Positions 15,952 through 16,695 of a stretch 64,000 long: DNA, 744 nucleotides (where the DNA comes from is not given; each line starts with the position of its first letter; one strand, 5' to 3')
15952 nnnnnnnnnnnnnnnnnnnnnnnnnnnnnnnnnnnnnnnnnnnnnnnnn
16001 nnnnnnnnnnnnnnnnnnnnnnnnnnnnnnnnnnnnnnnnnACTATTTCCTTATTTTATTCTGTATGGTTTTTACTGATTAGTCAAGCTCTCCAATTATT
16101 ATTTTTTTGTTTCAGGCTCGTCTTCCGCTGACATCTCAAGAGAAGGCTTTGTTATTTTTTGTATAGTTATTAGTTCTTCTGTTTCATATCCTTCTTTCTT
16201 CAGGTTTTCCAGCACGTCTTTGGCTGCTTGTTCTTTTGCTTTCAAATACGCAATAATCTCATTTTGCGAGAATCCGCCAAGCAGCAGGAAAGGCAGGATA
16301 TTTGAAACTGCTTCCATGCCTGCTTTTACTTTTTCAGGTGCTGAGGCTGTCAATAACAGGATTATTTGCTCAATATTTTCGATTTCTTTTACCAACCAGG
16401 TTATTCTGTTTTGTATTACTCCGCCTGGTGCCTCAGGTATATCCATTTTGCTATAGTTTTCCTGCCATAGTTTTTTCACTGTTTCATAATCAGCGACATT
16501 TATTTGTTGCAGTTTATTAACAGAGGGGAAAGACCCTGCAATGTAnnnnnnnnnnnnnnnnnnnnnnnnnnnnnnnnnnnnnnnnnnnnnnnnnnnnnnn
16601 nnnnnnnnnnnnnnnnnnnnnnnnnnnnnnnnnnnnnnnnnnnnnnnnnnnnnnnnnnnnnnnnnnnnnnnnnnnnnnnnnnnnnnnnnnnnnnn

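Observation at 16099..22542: Giant protein tail built from three ~400-aa super-repeats, each closing with a conserved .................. module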

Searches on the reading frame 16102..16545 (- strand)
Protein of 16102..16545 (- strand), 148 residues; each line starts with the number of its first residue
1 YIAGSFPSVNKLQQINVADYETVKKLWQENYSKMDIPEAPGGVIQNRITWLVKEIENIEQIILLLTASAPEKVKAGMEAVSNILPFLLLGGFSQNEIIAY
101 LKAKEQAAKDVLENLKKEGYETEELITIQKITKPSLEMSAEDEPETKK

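Call 22: search_solved_structures(query=A1, max_evalue=10, show_alignments=2)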
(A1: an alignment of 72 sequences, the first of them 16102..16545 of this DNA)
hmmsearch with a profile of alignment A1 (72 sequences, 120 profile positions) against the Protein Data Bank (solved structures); distinct sequences matched with E-value up to 10: 7.
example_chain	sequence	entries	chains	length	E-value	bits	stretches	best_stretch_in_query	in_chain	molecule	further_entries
4hxt_A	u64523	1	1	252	0.051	16.8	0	50-77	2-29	De Novo Protein OR329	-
4rv1_A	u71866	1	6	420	0.064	16.5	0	50-77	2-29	Engineered Protein OR497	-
8emb_A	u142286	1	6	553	0.7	13.1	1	38-78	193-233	DNA-directed RNA polymerase subunit beta'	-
4db9_A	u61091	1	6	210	2.3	11.4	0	51-77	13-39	Armadillo repeat protein, YIIIM3AIII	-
8r8n_A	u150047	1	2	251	2.6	11.3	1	11-76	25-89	HalluTIM2-2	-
5mfo_A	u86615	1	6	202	3.9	10.7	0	52-77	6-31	YIIIM3AIII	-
4db6_A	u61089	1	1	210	5.4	10.3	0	51-77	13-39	Armadillo repeat protein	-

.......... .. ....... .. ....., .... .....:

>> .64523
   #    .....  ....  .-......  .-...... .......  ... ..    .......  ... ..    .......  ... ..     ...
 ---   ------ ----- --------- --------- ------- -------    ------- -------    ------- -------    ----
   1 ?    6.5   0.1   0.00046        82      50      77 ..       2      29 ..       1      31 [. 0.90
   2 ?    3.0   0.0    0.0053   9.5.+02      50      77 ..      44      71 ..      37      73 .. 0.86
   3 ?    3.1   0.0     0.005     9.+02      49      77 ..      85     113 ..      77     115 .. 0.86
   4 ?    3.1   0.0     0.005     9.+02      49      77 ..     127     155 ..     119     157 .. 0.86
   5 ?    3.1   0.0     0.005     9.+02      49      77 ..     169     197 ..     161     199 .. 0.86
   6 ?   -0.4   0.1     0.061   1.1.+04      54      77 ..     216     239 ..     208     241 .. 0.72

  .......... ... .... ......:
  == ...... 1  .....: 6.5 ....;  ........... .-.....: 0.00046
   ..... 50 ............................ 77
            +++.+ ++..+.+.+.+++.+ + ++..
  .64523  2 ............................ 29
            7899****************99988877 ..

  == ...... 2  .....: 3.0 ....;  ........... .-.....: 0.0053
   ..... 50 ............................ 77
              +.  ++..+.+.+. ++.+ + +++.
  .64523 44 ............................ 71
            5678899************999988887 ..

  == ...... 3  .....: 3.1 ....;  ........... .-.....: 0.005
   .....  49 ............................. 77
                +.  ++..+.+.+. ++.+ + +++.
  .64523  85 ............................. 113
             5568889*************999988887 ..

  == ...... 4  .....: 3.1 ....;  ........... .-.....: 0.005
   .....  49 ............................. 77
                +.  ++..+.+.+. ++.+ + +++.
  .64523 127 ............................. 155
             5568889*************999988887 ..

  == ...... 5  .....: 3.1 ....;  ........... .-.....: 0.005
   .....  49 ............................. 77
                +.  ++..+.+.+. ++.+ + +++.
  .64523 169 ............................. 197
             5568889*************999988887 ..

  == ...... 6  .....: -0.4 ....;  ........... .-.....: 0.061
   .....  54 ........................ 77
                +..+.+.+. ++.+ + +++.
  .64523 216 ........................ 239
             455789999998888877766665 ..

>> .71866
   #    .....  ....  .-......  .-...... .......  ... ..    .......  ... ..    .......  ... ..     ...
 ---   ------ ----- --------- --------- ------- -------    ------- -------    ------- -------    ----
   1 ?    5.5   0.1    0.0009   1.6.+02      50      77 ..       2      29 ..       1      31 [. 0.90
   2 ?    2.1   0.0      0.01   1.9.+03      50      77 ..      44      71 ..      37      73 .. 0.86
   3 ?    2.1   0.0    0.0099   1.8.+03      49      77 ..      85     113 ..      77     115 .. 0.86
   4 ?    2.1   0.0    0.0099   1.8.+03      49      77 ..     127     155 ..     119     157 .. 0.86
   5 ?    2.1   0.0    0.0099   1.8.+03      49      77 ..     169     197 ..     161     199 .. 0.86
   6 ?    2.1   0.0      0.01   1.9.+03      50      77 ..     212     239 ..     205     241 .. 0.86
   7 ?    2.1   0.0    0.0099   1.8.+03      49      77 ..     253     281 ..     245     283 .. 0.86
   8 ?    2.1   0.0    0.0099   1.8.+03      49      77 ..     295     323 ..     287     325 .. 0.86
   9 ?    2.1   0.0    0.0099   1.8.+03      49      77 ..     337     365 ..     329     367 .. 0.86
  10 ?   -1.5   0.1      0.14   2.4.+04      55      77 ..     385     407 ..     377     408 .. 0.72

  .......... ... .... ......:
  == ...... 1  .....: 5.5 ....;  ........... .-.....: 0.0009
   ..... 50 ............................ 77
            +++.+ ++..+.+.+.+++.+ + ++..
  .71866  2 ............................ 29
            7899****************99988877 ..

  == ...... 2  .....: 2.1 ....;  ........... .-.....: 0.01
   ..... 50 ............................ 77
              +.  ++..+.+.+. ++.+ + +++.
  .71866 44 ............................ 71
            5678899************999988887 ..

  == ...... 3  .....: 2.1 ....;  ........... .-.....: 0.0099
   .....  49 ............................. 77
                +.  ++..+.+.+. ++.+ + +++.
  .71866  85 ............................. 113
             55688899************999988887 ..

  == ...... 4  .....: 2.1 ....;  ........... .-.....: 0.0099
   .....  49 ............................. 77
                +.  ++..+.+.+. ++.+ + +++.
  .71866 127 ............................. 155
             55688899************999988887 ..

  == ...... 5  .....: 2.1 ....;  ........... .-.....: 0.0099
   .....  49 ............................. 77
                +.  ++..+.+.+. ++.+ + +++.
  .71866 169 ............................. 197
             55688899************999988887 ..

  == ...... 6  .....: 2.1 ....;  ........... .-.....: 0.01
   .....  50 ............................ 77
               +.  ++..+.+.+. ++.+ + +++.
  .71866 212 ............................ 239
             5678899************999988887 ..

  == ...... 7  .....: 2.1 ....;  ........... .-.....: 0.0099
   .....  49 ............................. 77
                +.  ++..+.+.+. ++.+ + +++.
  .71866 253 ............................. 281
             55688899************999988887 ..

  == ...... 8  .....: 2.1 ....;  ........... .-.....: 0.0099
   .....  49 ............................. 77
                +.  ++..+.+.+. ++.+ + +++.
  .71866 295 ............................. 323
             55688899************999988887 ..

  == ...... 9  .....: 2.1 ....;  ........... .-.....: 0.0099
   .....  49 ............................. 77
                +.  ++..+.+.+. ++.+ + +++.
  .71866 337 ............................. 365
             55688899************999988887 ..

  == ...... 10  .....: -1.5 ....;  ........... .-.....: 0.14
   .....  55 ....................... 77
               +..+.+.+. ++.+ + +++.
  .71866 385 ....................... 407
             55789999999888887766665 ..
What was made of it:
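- On Any described domain family for the GGFSQ module: PDB profile search best E=0.05 (call 22).
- Tried and rejected: The C-module profile against PDB sequences gave only a short designed-armadillo 'LLsSxDxE' motif at E=0.05 (call 22).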

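Call 25: predict_structure(alignment_id=A1)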
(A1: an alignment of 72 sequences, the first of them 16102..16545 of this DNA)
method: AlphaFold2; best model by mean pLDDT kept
length: 148 residues; sequences in the alignment: 72
mean_pLDDT: 84.8   pTM: 0.70
mean pLDDT of the five models: 84.8, 83.4, 82.8, 82.6, 82.4
residues with pLDDT >= 90: 91; 70-90: 17; 50-70: 38; < 50: 2
segments of 3 or more residues with pLDDT < 50: none
pLDDT, mean of each block of 10 residues (from residue 1): 57 71 96 93 90 97 98 98 95 94 97 91 59 61 71
secondary structure, 60 per line:
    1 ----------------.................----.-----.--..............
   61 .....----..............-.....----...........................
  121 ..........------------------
elements in order: H17-33 H47-65 H70-83 H85-89 H94-130
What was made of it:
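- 16168..16527 (-): GGFSQ C-module 3 (aa 2006-2125). Predicted compact helical bundle followed by a long C-terminal helix. AF2 model of aa 2000-2147: mean pLDDT 84.8, core >90, helices at model residues 17-33, 47-65, 70-83, 85-89 and 94-130 (call 25).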

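Call 27: search_protein_representatives(alignment_id=A1)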
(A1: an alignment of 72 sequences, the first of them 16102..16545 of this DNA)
Query: 72 sequences, 120 profile positions. Proteins with E-value up to 0.001 (for the whole library): 344; up to 1e-10: 323; up to 1e-30: 178. The best 150 are listed.
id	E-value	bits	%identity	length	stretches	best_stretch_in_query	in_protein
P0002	3.7e-231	769.3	-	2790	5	1-119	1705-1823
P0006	6.1e-166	558.8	-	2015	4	1-118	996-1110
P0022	6.3e-134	455.5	-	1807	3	1-118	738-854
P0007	4.0e-132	449.7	-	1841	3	1-118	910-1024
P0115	5.7e-132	449.2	-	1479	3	1-118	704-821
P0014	1.9e-131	447.5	-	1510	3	1-119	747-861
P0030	1.1e-129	441.8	-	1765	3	1-118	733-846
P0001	2.7e-129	440.5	-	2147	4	1-118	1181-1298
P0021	7.4e-129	439.1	-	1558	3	1-119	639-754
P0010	8.5e-126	429.2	-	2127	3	1-119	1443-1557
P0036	1.9e-125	428.1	-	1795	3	1-116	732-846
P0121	1.4e-101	351.0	-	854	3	1-117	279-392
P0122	5.1e-92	320.2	-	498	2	1-119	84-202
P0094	1.8e-89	312.0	-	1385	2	1-118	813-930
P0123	1.6e-88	308.9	-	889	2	1-118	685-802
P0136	3.2e-68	243.4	-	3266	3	8-118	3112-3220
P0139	1.7e-63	228.2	-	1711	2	8-113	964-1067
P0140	1.0e-62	225.7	-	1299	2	8-113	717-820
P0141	1.2e-61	222.2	-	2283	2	8-116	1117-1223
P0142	1.5e-60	218.7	-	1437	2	8-117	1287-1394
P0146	1.5e-47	176.7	-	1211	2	4-118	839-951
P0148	1.5e-45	170.3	-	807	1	1-118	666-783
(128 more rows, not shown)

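Call 32: fold_search(model_id=the predicted structure, library=pdb)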
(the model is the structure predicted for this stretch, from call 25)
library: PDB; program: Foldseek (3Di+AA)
matches with E <= 10: 163; with E <= 0.001: 0
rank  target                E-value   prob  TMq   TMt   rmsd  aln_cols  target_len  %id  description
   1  5n6y_C                8.8e-01  0.47  0.28  0.35   7.8       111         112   14  Azotobacter vinelandii vanadium nitrogenase (released 2017-07-26)
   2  7xk3_E                1.3e+00  0.15  0.20  0.16  13.1       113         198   12  Cryo-EM structure of Na+-pumping NADH-ubiquinone oxidoreductase from Vibrio cholerae, state 1 (released 2022-07-20)
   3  5lb7_A                1.5e+00  0.15  0.21  0.19  14.0       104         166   14  Complex structure between p60N/p80C katanin and a peptide derived from ASPM (released 2017-04-26)
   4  9c4c_F                1.8e+00  0.07  0.15  0.16  19.3       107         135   19  The structure of two MntR dimers bound to the native mnep promoter sequence (released 2024-08-14)
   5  9psb_A                1.9e+00  0.25  0.25  0.10  11.8        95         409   15  Crystal structure of C. elegans PUF-3 in complex with pos-1 RNA (released 2025-12-17)
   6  8b6f_AN               1.9e+00  0.09  0.20  0.19  17.5       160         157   14  Cryo-EM structure of NADH:ubiquinone oxidoreductase (complex-I) from respiratory supercomplex of Tetrahymena thermoph (released 2023-03-29)
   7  4kxf_L                2.5e+00  0.23  0.20  0.05  10.6        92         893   15  Crystal structure of NLRC4 reveals its autoinhibition mechanism (released 2013-07-24)
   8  7z3q_A                2.5e+00  0.10  0.16  0.23  12.9        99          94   17  Crystal structure of the human leptin:LepR-CRH2 encounter complex to 3.6 A resolution. (released 2023-03-22)
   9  4zie_A                2.6e+00  0.12  0.26  0.26  14.2       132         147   11  Crystal Structure of core/latch dimer of Bax in complex with BimBH3 (released 2015-07-22)
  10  7z3q_C                2.6e+00  0.09  0.18  0.23  13.8       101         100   17  Crystal structure of the human leptin:LepR-CRH2 encounter complex to 3.6 A resolution. (released 2023-03-22)
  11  9snv_A                2.6e+00  0.07  0.17  0.19  11.0       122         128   11  CTLH-CRA domains of the RanBP9-muskelin complex (released 2026-02-18)
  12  6jyi_B                2.8e+00  0.21  0.29  0.26  14.6       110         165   18  Crystal structure of the PadR-like transcriptional regulator BC1756 from Bacillus cereus (released 2019-06-26)
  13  9psc_A                2.8e+00  0.20  0.24  0.10  10.6       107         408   11  Crystal structure of C. elegans PUF-3 in complex with pos-1 RNA mut1 (released 2025-12-17)
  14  5nbt_C                2.9e+00  0.09  0.21  0.20  16.7       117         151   18  Apo structure of p60N/p80C katanin (released 2017-04-26)
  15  5gw9_A                2.9e+00  0.09  0.21  0.20  16.0       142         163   13  Crystal structure of C163, a backbone circularized G-CSF (released 2017-09-13)
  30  2hyf_A                4.0e+00  0.04  0.15  0.16  18.0       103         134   16  The Structure of apo-MntR from Bacillus subtilis, selenomethionine derivative (released 2006-11-07)
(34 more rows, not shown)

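Call 34: find_encoding_contigs(protein=P0148, flank=10000, max_places=2)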
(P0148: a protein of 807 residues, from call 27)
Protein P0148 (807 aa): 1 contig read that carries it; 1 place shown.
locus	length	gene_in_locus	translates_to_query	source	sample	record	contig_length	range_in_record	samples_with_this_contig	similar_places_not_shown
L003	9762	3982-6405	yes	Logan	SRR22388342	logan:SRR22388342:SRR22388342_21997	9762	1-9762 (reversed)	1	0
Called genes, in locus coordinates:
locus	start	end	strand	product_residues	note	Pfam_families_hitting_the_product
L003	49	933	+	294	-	PF00226:DnaJ, PF01556:DnaJ_C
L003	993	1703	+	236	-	-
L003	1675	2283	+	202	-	-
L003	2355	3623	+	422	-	-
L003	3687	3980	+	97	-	-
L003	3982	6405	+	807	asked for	-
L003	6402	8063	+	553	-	-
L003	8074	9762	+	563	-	?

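Call 35: search_protein_families(library=pfam, proteins=[L003:6402-8063:+, L003:8074-9762:+, L003:3687-3980:+, L003:2355-3623:+, L003:993-1703:+, L003:1675-2283:+], max_evalue=0.01)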
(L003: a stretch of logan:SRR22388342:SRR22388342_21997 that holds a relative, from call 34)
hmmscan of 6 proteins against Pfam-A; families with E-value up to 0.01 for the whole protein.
L003:6402-8063:+ (553 aa): 0 families

L003:8074-9762:+ (563 aa): 30 families (the best 25 are shown)
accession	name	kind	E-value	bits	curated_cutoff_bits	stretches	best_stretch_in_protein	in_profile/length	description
PF17871.7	AAA_lid_9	-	4.9e-26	91.1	22.8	1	376-451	1-76/104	AAA lid domain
PF07724.20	AAA_2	-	7e-17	62.4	27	1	514-563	1-50/166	AAA domain (Cdc48 subfamily)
PF00004.35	AAA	-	1.9e-16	61.2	21.2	1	237-350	2-110/131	ATPase family associated with various cellular activities (AAA)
PF13191.12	AAA_16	-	1.4e-11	45.7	32.6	1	214-265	2-63/167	AAA ATPase domain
PF02861.25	Clp_N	-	1.5e-10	41.5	20.7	1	65-112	1-50/53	Clp amino terminal domain, pathogenicity island component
PF01695.23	IstB_IS21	-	1.1e-07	32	24.1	1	219-298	78-153/238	IstB-like ATP binding protein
PF01637.24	ATPase_2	-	1.3e-07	32.1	33.2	1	216-257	3-44/225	ATPase domain predominantly from Archaea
PF07728.20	AAA_5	-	2.3e-07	31.3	22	0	519-547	2-30/139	AAA domain (dynein-related subfamily)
PF13401.12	AAA_22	-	2.6e-07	31.5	27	1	231-322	3-97/130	AAA domain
PF05729.18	NACHT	-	3.7e-07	30.6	26.7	1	237-265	4-32/167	NACHT domain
PF20720.3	nSTAND3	-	1.4e-06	28.5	27.2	0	232-263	16-48/155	Novel STAND NTPase 3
PF13173.12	AAA_14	-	4.8e-06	27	27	1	237-319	6-76/129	AAA domain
PF05621.17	TniB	-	2.9e-05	24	22.4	1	256-373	71-185/189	Bacterial TniB protein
PF00158.32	Sigma54_activat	-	0.00018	21.7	20.2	0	230-317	19-105/168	Sigma-54 interaction domain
PF12775.13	AAA_7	-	0.00027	21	25.8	0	229-262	29-62/181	P-loop containing dynein motor region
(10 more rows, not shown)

L003:3687-3980:+ (97 aa): 1 family
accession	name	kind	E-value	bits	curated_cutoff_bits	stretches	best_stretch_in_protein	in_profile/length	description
PF18895.5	T4SS_pilin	-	0.00014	22.3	26.6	1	31-78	17-63/71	Type IV secretion system pilin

L003:2355-3623:+ (422 aa): 0 families

L003:993-1703:+ (236 aa): 0 families

L003:1675-2283:+ (202 aa): 1 family
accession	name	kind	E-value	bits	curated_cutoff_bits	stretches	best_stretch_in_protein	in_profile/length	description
PF01551.29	Peptidase_M23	-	0.00026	21.6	28.7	1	96-168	13-76/96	Peptidase family M23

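Call 52: find_encoding_contigs(protein=P0136, flank=10000, max_places=1)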
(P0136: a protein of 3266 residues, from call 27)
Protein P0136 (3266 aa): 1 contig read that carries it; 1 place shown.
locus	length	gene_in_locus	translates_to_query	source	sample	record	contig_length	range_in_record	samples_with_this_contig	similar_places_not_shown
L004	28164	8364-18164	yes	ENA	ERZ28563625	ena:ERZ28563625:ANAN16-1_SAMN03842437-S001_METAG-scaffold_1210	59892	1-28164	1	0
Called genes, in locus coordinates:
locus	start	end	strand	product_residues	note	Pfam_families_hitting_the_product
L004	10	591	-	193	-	-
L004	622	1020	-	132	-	-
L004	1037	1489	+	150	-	PF09424:YqeY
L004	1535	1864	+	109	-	PF04977:DivIC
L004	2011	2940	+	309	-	PF00535:Glycos_transf_2, PF10111:Glyco_tranf_2_2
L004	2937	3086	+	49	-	-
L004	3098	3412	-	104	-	PF18895:T4SS_pilin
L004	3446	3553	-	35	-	-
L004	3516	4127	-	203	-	PF18895:T4SS_pilin (weak)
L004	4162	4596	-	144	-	-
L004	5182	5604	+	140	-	-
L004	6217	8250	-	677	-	-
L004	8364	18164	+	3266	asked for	-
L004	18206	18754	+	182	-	-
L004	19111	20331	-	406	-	-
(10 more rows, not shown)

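Call 53: find_encoding_contigs(protein=P0139, flank=10000, max_places=1)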
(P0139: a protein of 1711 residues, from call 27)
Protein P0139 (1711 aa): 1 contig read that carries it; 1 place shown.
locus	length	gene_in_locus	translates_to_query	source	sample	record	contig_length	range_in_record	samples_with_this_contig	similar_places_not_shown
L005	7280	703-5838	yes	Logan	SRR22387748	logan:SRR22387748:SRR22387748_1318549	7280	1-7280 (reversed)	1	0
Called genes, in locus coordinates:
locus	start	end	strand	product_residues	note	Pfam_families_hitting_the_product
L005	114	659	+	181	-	PF00588:SpoU_methylase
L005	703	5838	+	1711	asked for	PF09339:HTH_IclR (faint)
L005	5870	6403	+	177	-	-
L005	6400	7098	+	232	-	-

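Call 54: find_encoding_contigs(protein=P0141, flank=10000, max_places=1)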
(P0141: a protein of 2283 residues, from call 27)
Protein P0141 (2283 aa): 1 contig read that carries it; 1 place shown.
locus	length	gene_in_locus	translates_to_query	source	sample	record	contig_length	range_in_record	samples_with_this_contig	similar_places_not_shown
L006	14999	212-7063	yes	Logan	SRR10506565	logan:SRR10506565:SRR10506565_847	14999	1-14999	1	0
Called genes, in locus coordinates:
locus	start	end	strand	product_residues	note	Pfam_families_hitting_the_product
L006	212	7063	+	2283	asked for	PF13542:HTH_Tnp_ISL3 (faint), PF13384:HTH_23 (faint)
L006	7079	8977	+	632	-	-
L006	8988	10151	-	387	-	PF13439:Glyco_transf_4, PF20706:GT4-conflict, PF00534:Glycos_transf_1, PF13692:Glyco_trans_1_4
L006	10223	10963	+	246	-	PF03853:YjeF_N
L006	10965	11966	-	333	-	PF02739:5_3_exonuc_N, PF01367:5_3_exonuc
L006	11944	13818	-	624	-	PF06480:FtsH_ext (weak), PF00004:AAA, PF07728:AAA_5 (weak), PF17862:AAA_lid_3, PF01434:Peptidase_M41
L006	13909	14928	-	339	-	PF00579:tRNA-synt_1b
